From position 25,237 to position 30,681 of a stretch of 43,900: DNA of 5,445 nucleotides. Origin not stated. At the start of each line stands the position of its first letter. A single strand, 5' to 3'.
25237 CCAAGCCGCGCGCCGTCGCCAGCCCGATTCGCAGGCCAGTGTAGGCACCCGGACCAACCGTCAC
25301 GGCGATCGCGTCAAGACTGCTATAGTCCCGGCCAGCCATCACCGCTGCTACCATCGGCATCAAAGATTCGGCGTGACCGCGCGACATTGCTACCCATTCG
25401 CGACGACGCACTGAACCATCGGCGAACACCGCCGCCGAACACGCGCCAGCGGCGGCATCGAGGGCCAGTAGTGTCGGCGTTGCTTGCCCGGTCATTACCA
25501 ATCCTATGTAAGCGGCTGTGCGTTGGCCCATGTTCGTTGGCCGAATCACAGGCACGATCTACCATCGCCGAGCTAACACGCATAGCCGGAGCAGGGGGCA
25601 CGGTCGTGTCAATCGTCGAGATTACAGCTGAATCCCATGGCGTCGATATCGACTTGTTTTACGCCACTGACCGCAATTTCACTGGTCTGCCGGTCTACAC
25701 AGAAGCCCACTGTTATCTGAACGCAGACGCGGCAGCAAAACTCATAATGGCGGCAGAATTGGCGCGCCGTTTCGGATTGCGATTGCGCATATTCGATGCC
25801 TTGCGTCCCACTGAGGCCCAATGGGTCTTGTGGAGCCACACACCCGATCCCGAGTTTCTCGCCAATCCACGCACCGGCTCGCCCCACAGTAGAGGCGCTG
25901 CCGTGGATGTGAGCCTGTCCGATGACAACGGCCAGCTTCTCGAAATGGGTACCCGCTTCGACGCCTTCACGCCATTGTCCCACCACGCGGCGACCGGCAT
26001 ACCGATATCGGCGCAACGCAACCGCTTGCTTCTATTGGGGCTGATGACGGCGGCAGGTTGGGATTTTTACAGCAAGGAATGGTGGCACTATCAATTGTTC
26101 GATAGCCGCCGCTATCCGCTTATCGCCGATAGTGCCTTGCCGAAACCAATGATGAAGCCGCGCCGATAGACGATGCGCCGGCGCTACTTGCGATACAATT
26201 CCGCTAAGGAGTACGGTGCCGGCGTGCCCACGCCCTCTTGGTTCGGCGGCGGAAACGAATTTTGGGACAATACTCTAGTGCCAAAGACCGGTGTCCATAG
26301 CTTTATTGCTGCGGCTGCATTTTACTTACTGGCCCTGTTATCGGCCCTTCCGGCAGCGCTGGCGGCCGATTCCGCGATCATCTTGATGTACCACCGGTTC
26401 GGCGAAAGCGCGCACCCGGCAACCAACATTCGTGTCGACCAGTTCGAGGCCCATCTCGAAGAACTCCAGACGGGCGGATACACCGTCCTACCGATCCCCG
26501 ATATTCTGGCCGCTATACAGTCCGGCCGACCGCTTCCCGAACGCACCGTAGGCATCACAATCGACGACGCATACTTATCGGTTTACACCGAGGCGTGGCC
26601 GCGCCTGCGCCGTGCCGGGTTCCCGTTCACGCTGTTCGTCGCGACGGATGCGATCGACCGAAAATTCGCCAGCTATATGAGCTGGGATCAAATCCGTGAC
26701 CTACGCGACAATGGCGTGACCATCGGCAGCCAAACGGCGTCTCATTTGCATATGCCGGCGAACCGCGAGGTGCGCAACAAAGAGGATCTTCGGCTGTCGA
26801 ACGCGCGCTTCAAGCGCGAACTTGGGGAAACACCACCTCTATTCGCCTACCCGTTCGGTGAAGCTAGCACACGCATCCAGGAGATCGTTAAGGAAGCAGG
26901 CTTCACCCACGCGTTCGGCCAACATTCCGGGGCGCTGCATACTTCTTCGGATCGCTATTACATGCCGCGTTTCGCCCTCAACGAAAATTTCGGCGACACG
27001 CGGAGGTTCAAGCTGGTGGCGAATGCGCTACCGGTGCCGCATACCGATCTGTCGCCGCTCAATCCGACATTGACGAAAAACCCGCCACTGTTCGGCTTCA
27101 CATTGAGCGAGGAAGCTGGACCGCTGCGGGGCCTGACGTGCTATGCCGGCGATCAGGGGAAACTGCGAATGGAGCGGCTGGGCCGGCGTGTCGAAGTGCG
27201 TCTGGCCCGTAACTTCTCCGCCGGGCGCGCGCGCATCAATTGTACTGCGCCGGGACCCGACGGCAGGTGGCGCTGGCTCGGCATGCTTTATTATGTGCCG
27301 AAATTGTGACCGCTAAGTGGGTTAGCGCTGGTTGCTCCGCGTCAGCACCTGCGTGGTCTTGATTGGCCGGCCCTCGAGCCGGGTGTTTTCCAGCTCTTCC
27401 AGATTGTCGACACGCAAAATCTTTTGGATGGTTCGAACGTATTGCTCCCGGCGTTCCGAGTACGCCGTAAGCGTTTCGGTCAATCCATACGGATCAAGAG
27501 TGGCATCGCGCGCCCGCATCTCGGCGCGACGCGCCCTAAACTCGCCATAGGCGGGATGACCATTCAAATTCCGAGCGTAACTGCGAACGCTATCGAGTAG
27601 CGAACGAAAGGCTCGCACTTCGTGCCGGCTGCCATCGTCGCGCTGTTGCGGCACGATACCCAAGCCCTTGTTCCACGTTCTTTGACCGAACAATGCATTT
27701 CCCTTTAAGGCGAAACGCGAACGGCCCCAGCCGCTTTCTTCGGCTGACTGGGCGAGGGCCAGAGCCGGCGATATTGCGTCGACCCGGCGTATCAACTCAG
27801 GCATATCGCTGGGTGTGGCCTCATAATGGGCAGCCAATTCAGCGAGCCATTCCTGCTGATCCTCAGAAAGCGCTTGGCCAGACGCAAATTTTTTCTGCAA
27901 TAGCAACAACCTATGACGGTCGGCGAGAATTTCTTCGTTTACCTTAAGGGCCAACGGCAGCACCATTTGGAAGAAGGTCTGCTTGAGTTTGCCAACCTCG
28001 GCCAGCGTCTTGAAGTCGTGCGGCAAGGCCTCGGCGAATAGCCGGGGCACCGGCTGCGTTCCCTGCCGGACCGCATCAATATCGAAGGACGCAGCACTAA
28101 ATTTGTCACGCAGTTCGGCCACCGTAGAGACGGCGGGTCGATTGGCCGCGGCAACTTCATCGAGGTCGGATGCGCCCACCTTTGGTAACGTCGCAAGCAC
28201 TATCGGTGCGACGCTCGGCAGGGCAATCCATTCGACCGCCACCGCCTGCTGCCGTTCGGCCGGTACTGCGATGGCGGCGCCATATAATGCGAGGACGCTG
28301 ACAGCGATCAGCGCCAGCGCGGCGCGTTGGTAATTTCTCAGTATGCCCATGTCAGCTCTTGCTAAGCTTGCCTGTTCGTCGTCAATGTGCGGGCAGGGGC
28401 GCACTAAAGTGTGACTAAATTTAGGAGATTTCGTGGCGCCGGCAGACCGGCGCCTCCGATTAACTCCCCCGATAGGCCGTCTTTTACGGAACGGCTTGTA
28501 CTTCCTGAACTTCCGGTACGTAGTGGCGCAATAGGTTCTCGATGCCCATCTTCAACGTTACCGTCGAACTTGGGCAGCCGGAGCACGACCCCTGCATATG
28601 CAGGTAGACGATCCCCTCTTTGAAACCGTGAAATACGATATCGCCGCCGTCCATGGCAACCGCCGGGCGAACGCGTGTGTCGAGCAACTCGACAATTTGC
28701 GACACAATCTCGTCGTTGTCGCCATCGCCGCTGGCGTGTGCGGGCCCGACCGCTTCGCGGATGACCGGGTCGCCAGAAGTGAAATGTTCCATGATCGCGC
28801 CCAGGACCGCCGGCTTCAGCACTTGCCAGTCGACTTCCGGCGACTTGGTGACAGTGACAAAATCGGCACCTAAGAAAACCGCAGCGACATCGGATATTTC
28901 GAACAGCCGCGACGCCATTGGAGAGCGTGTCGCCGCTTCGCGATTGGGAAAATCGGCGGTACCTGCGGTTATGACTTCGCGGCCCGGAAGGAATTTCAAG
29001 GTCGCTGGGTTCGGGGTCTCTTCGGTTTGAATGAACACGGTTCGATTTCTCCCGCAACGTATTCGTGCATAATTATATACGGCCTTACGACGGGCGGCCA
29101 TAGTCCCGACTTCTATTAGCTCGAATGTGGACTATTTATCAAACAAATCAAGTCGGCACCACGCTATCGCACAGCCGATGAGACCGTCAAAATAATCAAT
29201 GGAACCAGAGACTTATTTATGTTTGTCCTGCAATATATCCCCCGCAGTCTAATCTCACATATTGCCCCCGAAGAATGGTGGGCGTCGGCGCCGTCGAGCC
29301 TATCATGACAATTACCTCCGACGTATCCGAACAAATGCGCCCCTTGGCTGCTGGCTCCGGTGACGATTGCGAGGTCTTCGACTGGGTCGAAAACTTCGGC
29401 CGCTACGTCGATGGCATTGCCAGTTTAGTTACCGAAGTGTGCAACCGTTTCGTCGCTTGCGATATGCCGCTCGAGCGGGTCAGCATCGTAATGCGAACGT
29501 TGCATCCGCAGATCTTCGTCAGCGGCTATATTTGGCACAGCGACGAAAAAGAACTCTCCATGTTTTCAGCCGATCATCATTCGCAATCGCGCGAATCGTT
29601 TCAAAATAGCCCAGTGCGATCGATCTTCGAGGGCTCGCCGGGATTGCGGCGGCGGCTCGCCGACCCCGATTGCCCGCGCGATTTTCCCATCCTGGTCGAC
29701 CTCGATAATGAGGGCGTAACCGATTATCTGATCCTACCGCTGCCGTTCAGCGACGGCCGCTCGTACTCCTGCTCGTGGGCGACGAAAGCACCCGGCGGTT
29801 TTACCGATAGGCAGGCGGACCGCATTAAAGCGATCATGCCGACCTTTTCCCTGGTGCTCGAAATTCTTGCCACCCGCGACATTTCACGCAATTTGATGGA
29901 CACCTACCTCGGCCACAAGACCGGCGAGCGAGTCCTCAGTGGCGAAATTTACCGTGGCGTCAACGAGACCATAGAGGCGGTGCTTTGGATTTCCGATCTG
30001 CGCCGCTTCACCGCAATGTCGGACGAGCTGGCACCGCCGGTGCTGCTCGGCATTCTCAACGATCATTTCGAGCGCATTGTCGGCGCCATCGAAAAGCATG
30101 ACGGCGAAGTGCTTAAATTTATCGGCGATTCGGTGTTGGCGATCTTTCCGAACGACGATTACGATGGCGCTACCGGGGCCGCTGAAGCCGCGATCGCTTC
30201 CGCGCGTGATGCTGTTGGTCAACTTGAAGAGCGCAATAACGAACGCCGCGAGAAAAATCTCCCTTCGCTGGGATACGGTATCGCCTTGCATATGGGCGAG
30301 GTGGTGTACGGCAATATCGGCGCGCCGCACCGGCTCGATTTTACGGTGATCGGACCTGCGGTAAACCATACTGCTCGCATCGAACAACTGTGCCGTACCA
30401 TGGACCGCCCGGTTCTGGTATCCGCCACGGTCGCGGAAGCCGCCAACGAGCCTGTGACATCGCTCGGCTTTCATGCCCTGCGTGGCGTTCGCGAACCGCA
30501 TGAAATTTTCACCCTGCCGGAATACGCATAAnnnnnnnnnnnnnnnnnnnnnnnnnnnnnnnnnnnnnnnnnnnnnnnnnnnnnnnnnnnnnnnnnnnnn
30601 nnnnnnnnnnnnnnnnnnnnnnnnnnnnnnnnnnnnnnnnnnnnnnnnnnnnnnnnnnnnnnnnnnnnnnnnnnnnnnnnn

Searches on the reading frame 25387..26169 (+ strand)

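Call 50: search_protein_families(library=pfam, proteins=[window:25387-26169:+], max_evalue=0.001)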
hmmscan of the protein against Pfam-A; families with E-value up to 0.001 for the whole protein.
window:25387-26169:+ (260 aa): 1 family
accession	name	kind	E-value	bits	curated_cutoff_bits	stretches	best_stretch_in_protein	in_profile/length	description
PF01427.22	Peptidase_M15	-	4.2e-36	125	27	1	82-241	11-188/199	D-ala-D-ala dipeptidase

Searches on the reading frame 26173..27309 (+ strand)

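Call 50: search_protein_families(library=pfam, proteins=[window:26173-27309:+], max_evalue=0.001)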
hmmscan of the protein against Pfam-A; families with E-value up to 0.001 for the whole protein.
window:26173-27309:+ (378 aa): 1 family
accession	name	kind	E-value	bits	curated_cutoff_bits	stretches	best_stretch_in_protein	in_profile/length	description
PF01522.26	Polysacc_deac_1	-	2.1e-21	76.6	23.1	1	120-245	3-122/124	Polysaccharide deacetylase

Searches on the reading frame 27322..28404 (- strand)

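Call 50: search_protein_families(library=pfam, proteins=[window:27322-28404:-], max_evalue=0.001)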
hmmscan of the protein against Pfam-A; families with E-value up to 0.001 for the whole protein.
window:27322-28404:- (360 aa): 1 family
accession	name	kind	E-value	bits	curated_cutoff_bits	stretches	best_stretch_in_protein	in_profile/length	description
PF01832.25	Glucosaminidase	-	4.2e-13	50.5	30.2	1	211-330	13-118/123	Mannosyl-glycoprotein endo-beta-N-acetylglucosaminidase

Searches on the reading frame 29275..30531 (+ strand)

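Call 50: search_protein_families(library=pfam, proteins=[window:29275-30531:+], max_evalue=0.001)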
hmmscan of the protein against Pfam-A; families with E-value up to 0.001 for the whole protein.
window:29275-30531:+ (418 aa): 1 family
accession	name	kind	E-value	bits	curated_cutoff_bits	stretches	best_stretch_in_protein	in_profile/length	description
PF00211.25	Guanylate_cyc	-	4.7e-10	39.8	21.9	1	238-391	12-156/183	Adenylate and Guanylate cyclase catalytic domain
